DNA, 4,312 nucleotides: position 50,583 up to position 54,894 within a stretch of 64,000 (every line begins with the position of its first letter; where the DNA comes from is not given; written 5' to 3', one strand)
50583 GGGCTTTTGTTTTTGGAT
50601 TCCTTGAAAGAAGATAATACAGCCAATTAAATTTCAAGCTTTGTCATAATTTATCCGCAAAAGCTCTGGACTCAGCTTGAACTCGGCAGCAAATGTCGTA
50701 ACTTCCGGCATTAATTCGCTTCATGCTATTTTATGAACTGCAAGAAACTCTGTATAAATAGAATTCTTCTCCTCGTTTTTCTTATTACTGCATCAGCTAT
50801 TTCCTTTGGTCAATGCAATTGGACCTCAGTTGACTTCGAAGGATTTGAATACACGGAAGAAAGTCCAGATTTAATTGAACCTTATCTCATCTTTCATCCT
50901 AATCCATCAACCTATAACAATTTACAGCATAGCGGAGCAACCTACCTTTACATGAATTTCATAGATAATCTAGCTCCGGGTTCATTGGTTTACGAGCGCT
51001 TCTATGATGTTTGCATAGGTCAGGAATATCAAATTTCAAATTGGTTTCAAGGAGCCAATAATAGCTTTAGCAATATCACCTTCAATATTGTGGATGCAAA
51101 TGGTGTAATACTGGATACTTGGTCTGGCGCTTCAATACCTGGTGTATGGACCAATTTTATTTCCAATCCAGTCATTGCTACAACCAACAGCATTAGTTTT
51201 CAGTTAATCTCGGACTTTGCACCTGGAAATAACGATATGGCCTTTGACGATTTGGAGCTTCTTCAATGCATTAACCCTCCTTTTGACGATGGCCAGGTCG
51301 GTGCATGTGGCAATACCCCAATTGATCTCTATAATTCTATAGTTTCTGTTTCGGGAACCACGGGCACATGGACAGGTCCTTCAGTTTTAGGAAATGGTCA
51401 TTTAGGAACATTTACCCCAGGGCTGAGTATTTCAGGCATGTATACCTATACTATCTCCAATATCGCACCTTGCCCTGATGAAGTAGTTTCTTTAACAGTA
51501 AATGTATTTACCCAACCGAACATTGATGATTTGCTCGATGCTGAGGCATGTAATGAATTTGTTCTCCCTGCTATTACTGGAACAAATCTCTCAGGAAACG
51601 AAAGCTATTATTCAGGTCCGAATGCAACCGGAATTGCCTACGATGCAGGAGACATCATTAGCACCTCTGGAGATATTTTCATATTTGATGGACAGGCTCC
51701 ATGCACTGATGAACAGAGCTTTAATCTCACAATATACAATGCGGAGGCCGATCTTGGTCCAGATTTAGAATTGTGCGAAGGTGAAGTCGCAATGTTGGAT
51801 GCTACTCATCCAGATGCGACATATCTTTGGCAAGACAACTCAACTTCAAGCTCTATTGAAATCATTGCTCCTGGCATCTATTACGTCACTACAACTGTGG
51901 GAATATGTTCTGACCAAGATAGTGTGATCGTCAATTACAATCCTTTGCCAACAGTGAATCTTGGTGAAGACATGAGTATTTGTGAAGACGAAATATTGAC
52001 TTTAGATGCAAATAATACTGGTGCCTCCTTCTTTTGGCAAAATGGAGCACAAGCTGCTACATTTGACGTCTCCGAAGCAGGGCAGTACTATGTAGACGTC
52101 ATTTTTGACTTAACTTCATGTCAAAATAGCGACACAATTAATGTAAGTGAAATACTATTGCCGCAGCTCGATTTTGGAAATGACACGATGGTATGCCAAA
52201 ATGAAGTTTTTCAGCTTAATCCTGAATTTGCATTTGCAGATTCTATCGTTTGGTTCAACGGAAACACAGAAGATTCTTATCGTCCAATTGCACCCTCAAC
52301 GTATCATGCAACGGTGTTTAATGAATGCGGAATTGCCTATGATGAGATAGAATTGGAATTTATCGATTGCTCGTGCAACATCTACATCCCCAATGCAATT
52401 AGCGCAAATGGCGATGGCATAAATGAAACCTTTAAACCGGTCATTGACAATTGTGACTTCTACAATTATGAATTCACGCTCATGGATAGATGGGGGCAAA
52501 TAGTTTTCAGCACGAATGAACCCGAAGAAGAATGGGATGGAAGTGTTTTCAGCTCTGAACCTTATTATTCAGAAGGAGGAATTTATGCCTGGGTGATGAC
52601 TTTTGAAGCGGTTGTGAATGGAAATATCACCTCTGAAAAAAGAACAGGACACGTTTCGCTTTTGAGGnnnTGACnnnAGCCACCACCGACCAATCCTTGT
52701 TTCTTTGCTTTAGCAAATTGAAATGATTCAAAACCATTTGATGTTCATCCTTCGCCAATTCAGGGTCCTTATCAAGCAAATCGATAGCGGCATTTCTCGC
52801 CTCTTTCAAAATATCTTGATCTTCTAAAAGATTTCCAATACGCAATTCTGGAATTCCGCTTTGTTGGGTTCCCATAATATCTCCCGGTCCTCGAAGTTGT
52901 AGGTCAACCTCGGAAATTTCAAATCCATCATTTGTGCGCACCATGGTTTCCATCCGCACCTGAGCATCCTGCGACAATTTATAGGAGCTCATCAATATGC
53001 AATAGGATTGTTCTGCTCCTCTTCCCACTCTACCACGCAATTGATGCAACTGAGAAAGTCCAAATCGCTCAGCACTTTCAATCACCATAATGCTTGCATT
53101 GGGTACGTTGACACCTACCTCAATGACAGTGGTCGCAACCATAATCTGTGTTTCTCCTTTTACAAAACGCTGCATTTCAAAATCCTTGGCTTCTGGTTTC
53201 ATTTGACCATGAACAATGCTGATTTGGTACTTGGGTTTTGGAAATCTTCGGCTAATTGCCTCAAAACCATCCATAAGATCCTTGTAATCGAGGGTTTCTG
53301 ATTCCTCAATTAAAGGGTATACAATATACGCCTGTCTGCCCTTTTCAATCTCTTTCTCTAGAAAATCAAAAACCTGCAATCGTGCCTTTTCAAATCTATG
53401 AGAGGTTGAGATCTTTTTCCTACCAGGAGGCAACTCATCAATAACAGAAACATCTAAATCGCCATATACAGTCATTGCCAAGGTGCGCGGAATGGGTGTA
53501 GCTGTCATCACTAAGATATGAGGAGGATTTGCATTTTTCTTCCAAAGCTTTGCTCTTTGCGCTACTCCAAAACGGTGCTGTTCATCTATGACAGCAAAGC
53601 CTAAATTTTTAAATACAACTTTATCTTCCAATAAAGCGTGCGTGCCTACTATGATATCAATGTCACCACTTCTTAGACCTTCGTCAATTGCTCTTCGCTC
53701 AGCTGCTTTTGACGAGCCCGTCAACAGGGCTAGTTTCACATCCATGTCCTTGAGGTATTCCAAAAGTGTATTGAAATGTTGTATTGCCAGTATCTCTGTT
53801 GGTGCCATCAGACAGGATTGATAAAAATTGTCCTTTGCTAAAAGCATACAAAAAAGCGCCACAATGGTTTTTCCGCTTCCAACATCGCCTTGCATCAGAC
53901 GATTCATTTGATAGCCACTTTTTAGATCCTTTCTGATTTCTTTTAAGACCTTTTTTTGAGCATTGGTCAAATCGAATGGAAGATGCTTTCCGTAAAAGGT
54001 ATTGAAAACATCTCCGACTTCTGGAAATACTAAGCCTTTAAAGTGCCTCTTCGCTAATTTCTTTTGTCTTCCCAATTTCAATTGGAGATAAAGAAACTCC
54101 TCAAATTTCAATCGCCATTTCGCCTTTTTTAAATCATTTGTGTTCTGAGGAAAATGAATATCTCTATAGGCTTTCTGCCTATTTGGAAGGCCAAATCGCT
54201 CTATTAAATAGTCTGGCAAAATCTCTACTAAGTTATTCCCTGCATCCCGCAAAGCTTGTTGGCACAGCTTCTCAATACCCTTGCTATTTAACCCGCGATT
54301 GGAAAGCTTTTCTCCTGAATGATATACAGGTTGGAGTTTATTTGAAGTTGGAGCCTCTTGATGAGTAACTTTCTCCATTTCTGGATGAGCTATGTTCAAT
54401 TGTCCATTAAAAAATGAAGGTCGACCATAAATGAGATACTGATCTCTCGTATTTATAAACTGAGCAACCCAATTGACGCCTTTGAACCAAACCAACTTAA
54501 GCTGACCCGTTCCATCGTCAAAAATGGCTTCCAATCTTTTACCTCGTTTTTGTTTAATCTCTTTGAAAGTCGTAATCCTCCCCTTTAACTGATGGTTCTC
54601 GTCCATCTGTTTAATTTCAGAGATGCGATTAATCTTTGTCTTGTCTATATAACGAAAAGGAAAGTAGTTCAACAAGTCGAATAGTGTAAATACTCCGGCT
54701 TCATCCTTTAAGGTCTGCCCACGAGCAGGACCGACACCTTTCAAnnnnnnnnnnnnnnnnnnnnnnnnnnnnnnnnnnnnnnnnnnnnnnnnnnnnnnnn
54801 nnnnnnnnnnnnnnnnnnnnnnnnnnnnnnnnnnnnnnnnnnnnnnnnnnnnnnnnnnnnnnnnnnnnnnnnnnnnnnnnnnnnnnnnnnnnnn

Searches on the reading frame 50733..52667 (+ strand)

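Call 13: search_protein_families(library=pfam, proteins=[window:50733-52667:+], max_evalue=0.001)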
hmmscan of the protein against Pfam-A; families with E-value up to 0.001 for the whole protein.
window:50733-52667:+ (645 aa): 1 family
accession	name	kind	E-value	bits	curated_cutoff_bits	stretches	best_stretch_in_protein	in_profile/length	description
PF13585.12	CHU_C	-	1.5e-12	47.9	27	1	551-628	2-73/86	CHU_C Type IX secretion signal domain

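Call 43: search_protein_families(library=pfam, proteins=[window:50733-52667:+], max_evalue=0.01)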
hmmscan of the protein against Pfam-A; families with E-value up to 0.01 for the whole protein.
window:50733-52667:+ (645 aa): 2 families
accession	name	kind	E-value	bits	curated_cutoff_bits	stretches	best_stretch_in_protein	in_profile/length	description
PF13585.12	CHU_C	-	1.5e-12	47.9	27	1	551-628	2-73/86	CHU_C Type IX secretion signal domain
PF19081.6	Ig_7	-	0.0044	17.7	27.3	0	406-472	4-79/84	Ig-like domain CHU_C associated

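Call 84: search_protein_families(library=ncbifam, proteins=[window:50733-52667:+], max_evalue=0.00001)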
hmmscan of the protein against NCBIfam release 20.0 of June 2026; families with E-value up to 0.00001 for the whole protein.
window:50733-52667:+ (645 aa): 1 family
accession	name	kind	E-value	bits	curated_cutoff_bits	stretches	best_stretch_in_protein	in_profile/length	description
TIGR04131.1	Bac_Flav_CTERM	domain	9.7e-07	28.9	35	1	551-607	2-57/85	T9SS type B sorting domain-containing protein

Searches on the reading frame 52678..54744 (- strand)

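Call 13: search_protein_families(library=pfam, proteins=[window:52678-54744:-], max_evalue=0.001)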
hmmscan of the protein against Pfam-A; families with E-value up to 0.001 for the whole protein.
window:52678-54744:- (689 aa): 6 families
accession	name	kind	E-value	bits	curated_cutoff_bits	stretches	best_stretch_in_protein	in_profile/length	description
PF00270.35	DEAD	-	2.6e-24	86.3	26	1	261-423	2-165/167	DEAD/DEAH box helicase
PF19833.4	RecG_dom3_C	-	9.3e-24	83.7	26.8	1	604-688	1-86/87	ATP-dependent DNA helicase RecG, domain 3, C-terminal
PF00271.37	Helicase_C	-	6.3e-22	78.3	23.5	1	459-575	3-108/110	Helicase conserved C-terminal domain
PF17191.10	RecG_wedge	-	3.1e-19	69.6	23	1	2-150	6-149/162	RecG wedge domain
PF04851.21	ResIII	-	1e-12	48.7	22.5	1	258-417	3-162/164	Type III restriction enzyme, res subunit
PF01336.31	tRNA_anti-codon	-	1.8e-08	34.7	27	1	53-125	3-74/75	OB-fold nucleic acid binding domain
